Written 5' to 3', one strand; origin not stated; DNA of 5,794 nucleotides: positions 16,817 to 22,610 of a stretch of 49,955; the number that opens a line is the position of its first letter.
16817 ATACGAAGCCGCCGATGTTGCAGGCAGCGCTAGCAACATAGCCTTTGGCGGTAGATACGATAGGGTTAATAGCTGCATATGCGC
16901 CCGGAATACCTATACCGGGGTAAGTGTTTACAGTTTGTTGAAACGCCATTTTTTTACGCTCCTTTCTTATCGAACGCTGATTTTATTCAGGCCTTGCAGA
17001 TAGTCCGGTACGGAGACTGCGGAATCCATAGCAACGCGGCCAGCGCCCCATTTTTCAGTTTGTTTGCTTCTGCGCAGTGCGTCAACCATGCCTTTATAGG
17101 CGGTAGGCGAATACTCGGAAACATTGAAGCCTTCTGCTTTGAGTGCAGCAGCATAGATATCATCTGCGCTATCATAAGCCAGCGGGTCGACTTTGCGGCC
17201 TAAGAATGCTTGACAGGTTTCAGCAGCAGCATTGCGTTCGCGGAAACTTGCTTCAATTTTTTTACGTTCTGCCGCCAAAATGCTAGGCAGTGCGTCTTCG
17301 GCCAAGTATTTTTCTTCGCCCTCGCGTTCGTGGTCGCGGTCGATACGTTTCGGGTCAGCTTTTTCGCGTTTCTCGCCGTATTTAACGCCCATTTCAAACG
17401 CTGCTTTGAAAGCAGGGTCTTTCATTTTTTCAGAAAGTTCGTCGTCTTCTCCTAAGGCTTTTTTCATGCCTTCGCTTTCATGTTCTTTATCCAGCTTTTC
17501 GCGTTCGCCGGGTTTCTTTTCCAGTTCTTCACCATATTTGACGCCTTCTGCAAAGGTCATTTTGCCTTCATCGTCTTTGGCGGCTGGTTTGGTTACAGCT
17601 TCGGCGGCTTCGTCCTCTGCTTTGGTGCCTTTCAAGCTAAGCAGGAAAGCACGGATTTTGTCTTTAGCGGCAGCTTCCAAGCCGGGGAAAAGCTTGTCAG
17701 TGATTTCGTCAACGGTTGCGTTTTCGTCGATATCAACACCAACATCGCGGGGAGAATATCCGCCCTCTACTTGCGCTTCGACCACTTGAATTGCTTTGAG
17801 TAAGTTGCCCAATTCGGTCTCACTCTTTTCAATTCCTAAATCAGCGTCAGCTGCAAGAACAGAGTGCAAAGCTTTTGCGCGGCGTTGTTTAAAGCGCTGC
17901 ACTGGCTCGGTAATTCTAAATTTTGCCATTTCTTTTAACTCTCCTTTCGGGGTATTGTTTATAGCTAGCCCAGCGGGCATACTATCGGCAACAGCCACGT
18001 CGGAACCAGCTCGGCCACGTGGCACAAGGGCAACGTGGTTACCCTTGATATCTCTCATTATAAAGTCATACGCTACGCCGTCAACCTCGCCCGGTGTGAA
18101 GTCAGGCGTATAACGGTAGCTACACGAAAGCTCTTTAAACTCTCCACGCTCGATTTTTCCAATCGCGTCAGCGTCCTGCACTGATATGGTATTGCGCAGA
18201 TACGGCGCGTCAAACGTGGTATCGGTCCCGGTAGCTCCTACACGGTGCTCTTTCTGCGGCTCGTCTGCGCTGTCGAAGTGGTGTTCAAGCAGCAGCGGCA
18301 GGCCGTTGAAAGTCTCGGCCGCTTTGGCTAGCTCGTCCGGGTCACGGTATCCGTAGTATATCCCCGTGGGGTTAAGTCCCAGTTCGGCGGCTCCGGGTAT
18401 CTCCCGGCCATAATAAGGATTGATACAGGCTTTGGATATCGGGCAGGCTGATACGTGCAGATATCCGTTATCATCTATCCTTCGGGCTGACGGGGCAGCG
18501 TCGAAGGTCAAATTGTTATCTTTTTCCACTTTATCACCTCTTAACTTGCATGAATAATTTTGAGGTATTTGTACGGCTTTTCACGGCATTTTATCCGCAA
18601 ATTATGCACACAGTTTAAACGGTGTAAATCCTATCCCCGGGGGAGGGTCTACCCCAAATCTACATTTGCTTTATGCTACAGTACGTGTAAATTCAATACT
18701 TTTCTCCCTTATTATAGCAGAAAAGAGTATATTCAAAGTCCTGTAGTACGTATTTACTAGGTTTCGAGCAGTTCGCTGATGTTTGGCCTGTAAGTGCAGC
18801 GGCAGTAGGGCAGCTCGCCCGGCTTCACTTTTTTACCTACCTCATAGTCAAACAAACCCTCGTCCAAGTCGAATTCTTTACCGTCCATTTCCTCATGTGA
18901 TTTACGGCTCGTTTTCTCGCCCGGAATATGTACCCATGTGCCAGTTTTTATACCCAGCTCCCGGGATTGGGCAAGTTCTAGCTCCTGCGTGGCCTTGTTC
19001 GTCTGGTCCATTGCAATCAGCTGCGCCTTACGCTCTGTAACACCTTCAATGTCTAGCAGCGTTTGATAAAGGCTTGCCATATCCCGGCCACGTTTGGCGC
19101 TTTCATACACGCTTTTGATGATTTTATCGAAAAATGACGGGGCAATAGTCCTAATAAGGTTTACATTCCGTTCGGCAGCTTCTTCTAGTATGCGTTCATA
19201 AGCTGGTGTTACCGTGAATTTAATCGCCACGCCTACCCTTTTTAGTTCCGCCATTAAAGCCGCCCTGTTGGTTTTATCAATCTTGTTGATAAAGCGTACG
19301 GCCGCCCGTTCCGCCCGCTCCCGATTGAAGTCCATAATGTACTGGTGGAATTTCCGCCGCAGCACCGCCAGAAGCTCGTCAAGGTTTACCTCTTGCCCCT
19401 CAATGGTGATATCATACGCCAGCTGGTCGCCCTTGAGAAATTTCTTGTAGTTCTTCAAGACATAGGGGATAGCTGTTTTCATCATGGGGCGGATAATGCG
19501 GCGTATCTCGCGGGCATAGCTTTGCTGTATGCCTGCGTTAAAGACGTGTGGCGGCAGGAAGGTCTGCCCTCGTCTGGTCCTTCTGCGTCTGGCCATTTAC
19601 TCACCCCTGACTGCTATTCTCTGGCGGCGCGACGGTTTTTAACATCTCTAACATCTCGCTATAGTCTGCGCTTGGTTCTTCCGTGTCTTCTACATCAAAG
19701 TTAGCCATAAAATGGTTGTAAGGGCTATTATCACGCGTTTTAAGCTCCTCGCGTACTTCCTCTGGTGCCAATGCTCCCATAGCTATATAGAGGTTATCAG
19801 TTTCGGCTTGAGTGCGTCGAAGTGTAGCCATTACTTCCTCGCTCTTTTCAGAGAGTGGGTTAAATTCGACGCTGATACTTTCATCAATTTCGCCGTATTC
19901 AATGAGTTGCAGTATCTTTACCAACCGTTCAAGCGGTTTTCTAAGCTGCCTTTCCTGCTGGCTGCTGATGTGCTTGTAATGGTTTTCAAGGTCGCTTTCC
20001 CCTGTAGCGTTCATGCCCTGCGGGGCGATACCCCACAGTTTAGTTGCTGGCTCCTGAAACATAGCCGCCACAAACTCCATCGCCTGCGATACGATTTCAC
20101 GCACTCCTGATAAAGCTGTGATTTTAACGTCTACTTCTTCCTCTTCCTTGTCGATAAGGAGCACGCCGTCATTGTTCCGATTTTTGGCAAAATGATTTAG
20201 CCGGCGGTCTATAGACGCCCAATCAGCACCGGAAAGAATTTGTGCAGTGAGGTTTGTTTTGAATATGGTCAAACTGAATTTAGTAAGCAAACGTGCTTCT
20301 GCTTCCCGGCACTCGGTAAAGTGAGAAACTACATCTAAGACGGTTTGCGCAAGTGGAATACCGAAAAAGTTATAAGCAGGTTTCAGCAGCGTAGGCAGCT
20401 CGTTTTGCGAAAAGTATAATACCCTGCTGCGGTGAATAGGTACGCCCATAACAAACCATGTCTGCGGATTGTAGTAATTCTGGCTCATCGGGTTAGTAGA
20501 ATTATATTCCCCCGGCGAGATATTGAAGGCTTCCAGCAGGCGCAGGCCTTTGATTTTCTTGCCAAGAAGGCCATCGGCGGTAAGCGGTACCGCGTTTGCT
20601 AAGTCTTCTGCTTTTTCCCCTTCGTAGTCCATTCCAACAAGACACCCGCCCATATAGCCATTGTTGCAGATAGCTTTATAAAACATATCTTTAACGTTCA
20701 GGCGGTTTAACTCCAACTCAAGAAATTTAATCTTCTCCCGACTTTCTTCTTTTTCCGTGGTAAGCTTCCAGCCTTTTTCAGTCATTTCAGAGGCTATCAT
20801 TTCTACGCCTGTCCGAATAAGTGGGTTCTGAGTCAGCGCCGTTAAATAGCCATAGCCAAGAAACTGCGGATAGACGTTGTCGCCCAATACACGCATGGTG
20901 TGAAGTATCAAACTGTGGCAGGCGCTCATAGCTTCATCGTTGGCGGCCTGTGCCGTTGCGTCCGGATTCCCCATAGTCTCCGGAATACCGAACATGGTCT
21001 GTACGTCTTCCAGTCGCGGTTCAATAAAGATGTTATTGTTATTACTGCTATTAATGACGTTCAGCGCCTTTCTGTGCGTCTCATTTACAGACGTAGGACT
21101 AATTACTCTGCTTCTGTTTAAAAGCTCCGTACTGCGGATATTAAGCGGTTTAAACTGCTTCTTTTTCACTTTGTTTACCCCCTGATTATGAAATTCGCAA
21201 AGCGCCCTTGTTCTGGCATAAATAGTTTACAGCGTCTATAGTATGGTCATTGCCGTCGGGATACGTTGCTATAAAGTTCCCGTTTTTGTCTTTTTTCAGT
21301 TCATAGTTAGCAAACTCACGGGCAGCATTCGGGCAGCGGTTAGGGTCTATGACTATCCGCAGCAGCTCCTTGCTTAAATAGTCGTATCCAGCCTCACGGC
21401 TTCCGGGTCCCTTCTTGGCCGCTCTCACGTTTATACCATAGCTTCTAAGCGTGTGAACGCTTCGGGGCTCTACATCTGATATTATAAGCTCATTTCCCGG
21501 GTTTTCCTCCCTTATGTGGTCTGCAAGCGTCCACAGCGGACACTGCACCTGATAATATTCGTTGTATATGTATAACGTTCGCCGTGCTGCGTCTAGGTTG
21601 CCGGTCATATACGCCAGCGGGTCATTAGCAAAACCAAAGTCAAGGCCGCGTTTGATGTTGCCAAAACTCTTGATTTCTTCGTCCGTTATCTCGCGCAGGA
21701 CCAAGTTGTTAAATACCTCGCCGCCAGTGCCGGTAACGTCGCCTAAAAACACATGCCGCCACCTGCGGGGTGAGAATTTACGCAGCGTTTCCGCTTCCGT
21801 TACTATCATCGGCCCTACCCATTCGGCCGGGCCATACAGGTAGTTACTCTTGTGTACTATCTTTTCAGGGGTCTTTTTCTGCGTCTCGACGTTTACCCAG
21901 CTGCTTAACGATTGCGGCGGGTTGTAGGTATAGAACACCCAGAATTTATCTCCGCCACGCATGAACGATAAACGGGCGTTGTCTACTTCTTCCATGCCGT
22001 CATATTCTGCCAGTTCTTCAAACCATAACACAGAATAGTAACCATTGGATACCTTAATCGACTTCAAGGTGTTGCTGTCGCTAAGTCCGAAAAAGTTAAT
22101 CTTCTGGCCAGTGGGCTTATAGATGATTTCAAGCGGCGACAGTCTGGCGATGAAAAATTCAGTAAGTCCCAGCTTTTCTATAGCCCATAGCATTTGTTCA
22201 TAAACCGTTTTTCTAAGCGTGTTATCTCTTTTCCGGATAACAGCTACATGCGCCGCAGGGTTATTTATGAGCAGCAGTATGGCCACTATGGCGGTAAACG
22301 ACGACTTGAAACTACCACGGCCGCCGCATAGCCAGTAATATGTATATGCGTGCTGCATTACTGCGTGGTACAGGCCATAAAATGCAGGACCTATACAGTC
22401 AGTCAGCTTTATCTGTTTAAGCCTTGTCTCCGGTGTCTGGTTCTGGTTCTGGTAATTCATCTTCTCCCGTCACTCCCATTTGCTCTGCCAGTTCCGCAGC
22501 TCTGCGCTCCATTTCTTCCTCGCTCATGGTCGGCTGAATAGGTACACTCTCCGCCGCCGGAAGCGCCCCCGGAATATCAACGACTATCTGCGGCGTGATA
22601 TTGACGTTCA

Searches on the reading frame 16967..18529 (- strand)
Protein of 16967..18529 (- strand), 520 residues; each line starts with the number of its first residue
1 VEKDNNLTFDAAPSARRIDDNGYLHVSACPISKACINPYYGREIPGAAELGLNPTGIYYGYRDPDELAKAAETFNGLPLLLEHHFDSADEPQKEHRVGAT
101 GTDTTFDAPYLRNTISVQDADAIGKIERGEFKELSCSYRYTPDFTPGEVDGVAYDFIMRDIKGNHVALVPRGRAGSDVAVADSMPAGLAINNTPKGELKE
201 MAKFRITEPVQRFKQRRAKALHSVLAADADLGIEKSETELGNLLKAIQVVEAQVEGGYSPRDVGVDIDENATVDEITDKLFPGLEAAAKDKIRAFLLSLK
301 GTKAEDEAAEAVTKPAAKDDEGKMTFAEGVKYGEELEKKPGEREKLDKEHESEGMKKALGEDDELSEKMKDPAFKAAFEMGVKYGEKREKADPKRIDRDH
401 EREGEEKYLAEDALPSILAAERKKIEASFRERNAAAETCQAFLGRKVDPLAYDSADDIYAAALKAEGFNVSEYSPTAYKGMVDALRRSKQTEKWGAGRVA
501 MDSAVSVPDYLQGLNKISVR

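Call 20: search_protein_families(library=phrogs, proteins=[window:16967-18529:-], max_evalue=0.00001)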
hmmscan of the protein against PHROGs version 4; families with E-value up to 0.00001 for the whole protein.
window:16967-18529:- (520 aa): 7 families
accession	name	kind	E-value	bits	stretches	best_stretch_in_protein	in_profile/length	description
phrog_2229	-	head and packaging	1.9e-108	364.5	2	4-203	5-204/428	head maturation protease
phrog_30637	-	unknown function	1.4e-75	256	2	6-275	729-986/1119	-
phrog_12864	-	head and packaging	1.5e-64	219.8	1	9-339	33-333/468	head maturation protease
phrog_530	-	head and packaging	2.7e-40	139.7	1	5-400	19-357/390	head maturation protease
phrog_3778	-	head and packaging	2.3e-36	126.9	1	9-375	152-504/593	head maturation protease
phrog_16985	-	unknown function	4.7e-12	46.8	1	21-281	18-265/436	-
phrog_1961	-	unknown function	9.6e-11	42.4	1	19-230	16-218/417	-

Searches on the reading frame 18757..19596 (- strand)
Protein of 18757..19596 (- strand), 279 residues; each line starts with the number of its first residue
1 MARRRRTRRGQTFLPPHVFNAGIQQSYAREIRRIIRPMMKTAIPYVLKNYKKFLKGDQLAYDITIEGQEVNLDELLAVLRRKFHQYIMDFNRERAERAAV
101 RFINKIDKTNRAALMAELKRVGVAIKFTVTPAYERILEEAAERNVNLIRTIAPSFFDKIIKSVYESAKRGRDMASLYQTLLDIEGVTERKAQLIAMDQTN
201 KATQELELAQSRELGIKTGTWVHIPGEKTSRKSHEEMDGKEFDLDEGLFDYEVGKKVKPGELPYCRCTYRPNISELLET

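Call 21: search_protein_families(library=phrogs, proteins=[window:18757-19596:-], max_evalue=0.00001)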
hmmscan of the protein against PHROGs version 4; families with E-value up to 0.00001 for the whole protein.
window:18757-19596:- (279 aa): 8 families
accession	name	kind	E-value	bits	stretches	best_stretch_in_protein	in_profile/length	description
phrog_324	-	head and packaging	3.3e-51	176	1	4-276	59-321/624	head morphogenesis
phrog_15127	-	head and packaging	7.9e-21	75.2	1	23-249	4-222/602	head protein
phrog_4529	-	head and packaging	3.6e-16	60.5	1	137-274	151-289/533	minor head protein and DNA pilot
phrog_595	-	head and packaging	3.4e-13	50.8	1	167-275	197-300/513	head maturation protease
phrog_2468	-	head and packaging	8.3e-10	39.6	1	52-271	60-271/303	head morphogenesis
phrog_2662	-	head and packaging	2.6e-09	37.2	1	101-274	532-710/717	portal protein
phrog_4728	-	head and packaging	3.9e-07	30.2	1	157-279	186-306/591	head morphogenesis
phrog_2841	-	head and packaging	5.6e-06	26.6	0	157-272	197-306/525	minor head protein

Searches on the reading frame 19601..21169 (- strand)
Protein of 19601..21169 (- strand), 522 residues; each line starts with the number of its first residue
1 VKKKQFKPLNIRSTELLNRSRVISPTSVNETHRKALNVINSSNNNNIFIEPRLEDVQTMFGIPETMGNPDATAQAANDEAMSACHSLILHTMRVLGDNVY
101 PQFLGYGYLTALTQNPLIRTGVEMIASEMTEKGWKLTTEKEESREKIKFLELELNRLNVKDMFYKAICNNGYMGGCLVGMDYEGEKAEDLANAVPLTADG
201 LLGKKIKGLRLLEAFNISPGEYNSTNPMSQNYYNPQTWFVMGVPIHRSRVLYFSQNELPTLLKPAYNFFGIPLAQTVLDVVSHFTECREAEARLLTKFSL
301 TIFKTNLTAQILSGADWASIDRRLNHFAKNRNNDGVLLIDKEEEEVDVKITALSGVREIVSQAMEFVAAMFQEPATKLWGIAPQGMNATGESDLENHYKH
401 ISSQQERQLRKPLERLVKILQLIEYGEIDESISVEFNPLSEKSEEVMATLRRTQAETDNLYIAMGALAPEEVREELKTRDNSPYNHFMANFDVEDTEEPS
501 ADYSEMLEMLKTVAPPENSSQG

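Call 20: search_protein_families(library=phrogs, proteins=[window:19601-21169:-], max_evalue=0.00001)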
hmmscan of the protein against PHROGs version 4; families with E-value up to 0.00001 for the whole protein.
window:19601-21169:- (522 aa): 7 families
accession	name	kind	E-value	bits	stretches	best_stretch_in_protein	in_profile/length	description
phrog_146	-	head and packaging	1.2e-100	339.2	1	95-502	43-448/587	portal protein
phrog_15528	-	head and packaging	1.7e-56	193.1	1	108-506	66-479/794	portal protein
phrog_4660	-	head and packaging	9.1e-47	160.9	1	102-490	107-490/765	minor head protein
phrog_30637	-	unknown function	2.3e-43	149.3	1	241-509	1-267/1119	-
phrog_12751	-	unknown function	3.3e-27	96.4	1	267-505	8-245/283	-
phrog_220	-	head and packaging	1.9e-13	50.3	1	290-474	246-434/1338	minor head protein and DNA pilot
phrog_15615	-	head and packaging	2.1e-07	31.5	1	114-259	43-183/194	virion structural protein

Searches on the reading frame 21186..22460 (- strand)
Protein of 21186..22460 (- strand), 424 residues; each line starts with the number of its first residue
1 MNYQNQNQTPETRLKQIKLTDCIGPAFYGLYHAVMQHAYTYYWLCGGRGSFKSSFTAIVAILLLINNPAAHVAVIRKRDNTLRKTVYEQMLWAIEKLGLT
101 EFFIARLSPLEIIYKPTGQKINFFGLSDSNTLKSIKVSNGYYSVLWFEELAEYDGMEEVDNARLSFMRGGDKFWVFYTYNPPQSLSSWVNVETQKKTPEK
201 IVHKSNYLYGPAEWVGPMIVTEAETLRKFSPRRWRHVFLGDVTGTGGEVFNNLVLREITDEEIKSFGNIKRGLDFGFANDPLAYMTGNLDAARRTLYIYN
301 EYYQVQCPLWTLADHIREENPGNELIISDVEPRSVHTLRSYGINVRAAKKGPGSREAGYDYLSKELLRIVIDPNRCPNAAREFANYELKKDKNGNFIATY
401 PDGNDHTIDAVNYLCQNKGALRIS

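Call 20: search_protein_families(library=phrogs, proteins=[window:21186-22460:-], max_evalue=0.00001)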
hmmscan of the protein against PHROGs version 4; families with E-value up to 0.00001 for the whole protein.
window:21186-22460:- (424 aa): 6 families
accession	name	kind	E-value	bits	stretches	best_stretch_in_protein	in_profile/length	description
phrog_3717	-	head and packaging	9.8e-45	154.1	1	23-291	7-274/277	terminase large subunit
phrog_2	-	head and packaging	3.5e-37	129.6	1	38-415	276-589/807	terminase large subunit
phrog_5653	-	head and packaging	1.2e-30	107.7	1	240-417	1-179/199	terminase large subunit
phrog_18557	-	head and packaging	6.5e-25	88.1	1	346-415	2-70/88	terminase large subunit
phrog_6672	-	head and packaging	9.6e-19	68.4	1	294-417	5-128/145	terminase large subunit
phrog_8711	-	head and packaging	4.6e-15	56.5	1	18-103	8-89/89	terminase large subunit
